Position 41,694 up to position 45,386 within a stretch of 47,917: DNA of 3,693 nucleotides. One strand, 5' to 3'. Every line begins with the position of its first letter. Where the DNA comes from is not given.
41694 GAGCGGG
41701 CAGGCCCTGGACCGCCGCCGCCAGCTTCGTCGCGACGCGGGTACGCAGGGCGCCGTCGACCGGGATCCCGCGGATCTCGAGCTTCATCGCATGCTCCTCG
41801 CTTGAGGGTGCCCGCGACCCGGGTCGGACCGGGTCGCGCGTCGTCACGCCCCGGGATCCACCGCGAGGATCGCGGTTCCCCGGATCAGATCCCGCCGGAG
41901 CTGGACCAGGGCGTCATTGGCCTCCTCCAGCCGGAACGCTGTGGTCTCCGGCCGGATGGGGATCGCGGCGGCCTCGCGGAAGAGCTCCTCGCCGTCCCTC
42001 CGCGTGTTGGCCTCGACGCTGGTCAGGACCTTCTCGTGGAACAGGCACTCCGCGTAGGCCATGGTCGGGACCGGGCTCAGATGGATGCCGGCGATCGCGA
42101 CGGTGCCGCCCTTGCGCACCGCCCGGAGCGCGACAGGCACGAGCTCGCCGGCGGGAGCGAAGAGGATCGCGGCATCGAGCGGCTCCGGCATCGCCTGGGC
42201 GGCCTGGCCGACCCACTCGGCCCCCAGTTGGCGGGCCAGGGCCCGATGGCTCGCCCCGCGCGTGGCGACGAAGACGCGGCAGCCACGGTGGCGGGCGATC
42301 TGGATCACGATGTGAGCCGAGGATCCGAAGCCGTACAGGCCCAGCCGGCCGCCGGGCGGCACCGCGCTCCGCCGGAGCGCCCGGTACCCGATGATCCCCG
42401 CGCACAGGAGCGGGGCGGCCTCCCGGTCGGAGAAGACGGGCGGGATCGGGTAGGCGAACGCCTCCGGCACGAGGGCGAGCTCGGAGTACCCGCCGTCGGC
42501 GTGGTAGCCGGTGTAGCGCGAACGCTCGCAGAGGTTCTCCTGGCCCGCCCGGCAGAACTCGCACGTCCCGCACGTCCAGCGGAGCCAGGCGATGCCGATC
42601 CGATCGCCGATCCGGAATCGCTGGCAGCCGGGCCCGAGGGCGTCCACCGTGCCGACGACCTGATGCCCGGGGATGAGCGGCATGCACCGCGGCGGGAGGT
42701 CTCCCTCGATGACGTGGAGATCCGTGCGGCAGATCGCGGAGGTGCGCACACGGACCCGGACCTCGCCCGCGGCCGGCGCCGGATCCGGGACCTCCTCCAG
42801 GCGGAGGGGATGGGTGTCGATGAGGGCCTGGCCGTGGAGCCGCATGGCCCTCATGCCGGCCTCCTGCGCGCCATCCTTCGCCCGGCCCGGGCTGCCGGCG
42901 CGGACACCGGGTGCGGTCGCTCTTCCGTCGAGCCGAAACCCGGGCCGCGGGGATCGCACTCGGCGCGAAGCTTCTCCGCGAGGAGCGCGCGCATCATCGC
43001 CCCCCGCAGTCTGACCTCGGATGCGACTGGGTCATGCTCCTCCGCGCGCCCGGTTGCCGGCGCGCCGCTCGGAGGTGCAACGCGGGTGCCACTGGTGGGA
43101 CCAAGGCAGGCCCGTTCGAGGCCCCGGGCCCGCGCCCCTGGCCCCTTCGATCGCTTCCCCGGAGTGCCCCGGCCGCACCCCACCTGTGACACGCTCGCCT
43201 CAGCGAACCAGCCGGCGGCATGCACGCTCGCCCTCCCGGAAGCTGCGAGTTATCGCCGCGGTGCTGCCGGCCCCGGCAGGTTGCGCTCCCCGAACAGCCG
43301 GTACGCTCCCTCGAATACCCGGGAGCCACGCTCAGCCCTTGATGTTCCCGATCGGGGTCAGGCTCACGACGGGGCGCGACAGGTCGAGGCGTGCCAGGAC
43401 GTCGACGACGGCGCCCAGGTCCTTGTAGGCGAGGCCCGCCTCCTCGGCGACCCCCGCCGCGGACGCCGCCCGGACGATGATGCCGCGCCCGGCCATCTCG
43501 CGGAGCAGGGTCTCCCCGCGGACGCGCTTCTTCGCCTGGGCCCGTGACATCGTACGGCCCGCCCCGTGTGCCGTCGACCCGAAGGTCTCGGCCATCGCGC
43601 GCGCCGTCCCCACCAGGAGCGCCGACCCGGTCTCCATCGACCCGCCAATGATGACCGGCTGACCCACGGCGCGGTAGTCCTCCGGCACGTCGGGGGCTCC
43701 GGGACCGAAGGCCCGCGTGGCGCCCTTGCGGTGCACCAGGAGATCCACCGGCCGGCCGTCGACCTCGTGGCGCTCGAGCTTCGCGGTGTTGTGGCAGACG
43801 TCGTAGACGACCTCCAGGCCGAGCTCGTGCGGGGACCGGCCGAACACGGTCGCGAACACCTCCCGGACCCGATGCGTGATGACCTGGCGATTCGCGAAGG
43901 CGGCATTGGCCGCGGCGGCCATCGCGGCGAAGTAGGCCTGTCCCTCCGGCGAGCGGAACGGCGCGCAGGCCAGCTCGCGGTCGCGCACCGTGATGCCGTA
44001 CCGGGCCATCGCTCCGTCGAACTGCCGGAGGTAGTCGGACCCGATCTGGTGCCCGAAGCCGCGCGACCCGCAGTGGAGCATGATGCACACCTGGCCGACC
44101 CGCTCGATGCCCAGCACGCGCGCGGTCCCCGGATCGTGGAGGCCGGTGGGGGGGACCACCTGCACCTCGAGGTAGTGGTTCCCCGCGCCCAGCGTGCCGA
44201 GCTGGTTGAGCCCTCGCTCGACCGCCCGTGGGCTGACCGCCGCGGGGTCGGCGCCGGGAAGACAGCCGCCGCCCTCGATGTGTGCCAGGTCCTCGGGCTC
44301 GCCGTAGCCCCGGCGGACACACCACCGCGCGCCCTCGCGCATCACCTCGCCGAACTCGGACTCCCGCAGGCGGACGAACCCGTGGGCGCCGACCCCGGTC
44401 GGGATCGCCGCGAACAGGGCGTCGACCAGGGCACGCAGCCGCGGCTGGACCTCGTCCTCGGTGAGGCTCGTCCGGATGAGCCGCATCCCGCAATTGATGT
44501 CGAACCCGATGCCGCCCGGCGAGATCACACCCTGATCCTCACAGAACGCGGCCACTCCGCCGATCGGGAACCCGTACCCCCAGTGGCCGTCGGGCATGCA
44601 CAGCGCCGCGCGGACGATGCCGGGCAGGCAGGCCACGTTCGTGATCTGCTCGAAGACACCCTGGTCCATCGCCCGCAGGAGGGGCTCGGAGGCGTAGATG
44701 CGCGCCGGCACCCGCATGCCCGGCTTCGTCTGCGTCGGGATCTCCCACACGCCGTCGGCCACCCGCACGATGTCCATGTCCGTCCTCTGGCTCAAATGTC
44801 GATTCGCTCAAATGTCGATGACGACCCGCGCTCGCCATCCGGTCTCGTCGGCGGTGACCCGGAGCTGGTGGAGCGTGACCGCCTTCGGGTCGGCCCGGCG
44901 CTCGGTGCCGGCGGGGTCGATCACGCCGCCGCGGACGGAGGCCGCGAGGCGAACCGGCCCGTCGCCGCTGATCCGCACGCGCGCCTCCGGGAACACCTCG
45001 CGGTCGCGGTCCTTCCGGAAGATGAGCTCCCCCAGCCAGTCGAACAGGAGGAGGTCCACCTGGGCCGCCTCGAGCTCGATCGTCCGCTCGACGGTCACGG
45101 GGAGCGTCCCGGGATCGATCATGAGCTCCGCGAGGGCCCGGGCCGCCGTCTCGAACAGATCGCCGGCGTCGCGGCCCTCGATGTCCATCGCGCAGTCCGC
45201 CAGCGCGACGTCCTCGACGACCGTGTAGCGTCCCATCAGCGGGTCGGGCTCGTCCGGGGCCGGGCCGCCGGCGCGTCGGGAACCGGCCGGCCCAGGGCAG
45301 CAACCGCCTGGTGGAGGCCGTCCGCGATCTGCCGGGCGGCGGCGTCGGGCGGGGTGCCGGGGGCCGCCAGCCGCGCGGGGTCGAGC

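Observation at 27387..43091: Six near-consensus sigma-54 promoters in 16 kb, each directly upstream of a stress/dormancy-type operon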

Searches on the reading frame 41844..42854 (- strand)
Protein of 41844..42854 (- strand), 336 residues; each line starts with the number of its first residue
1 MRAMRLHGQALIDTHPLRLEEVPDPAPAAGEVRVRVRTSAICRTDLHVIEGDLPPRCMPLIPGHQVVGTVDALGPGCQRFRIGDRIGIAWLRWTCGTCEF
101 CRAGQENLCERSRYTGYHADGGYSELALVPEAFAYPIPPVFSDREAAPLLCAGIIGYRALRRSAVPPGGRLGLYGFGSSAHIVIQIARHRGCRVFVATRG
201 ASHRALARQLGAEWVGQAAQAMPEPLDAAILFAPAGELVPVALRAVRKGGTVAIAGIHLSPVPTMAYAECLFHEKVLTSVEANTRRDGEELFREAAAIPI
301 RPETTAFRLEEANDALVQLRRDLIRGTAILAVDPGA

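Call 11: search_protein_families(library=pfam, proteins=[window:41844-42854:-])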
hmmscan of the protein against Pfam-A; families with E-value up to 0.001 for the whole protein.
window:41844-42854:- (336 aa): 2 families
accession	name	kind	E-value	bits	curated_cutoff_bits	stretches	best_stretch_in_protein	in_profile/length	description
PF08240.17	ADH_N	-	1e-29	103.3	23.5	1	29-138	2-103/104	Alcohol dehydrogenase GroES-like domain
PF00107.32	ADH_zinc_N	-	1.4e-11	44.8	31.8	1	181-293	4-125/129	Zinc-binding dehydrogenase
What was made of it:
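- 41844..42854 (-): Zn-dependent alcohol dehydrogenase. Pfam ADH_N and ADH_zinc_N (call 11).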

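Call 48: search_protein_families(library=ncbifam, proteins=[window:41844-42854:-], max_evalue=0.00001)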
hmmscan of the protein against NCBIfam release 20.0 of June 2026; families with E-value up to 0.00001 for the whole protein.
window:41844-42854:- (336 aa): 20 families
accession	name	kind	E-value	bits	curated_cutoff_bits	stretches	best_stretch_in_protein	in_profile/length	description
TIGR02822.1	adh_fam_2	subfamily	7.2e-118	393.4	283.5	1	11-330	9-328/329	zinc-binding alcohol dehydrogenase family protein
NF047908.1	AldhRedAhr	equivalog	3.5e-47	160.9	470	1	28-321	27-324/335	NADPH-dependent aldehyde reductase Ahr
NF006940.0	PRK09422.1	equivalog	2e-43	148.7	344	1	28-331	23-334/338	alcohol dehydrogenase AdhP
NF007489.0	PRK10083.1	equivalog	2.1e-35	122.3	376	1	15-221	10-216/339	Zn-dependent oxidoreductase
NF010344.0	PRK13771.1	subfamily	2.9e-34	118.5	349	1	15-326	11-327/334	putative alcohol dehydrogenase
NF041172.1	AcrlCoa_red_Thmprot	equivalog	1.5e-29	103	500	1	17-323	13-325/334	acryloyl-CoA reductase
NF041097.1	keto_inos_dh_IolM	equivalog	1.8e-28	99.3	450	1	9-222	32-262/389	scyllo-inosose 3-dehydrogenase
NF003808.0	PRK05396.1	equivalog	3.5e-28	98.5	380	1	17-261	13-268/341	L-threonine 3-dehydrogenase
TIGR00692.1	tdh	equivalog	2e-25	89.6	458.35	1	18-232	12-237/340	L-threonine 3-dehydrogenase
TIGR03989.1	Rxyl_3153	subfamily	5.2e-25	88.5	440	1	16-111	13-107/370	NDMA-dependent alcohol dehydrogenase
TIGR03366.1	HpnZ_proposed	hypoth_equivalog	7.3e-22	78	328.1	1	25-263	1-259/315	putative phosphonate catabolism associated alcohol dehydrogenase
TIGR02818.1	adh_III_F_hyde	equivalog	2.1e-20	73.1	543.95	1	12-115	9-111/368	S-(hydroxymethyl)glutathione dehydrogenase/class III alcohol dehydrogenase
TIGR03451.1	mycoS_dep_FDH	equivalog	3.1e-18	65.7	512.9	1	15-213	12-223/358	S-(hydroxymethyl)mycothiol dehydrogenase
TIGR02824.1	quinone_pig3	subfamily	8.9e-18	64.3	296.8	2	13-86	11-85/325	putative NAD(P)H quinone oxidoreductase, PIG3 family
NF007642.0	PRK10309.1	equivalog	8e-13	48.3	550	1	18-219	13-213/347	galactitol-1-phosphate 5-dehydrogenase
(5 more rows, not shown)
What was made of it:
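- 41844..42854 (-): NCBIfam adh_fam_2, 393 bits, above cut-off (call 48).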

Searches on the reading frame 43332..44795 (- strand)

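Call 11: search_protein_families(library=pfam, proteins=[window:43332-44795:-])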
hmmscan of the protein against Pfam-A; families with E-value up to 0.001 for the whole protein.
window:43332-44795:- (487 aa): 1 family
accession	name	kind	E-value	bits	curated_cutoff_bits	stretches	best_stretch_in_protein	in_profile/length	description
PF01139.22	RtcB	-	3e-166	554.3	27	1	50-487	1-426/426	tRNA-splicing ligase RtcB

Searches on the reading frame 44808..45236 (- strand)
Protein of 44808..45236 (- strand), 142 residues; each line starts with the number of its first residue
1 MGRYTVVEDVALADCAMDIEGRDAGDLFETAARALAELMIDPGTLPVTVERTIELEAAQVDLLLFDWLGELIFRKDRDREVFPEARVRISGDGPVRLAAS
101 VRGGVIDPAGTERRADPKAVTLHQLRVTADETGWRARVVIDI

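Call 11: search_protein_families(library=pfam, proteins=[window:44808-45236:-])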
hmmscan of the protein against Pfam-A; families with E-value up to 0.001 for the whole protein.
window:44808-45236:- (142 aa): 1 family
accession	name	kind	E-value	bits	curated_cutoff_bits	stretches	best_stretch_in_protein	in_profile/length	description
PF01951.21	Archease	-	1e-28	100.8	25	1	12-142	7-136/136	Archease protein family (MTH1598/TM1083)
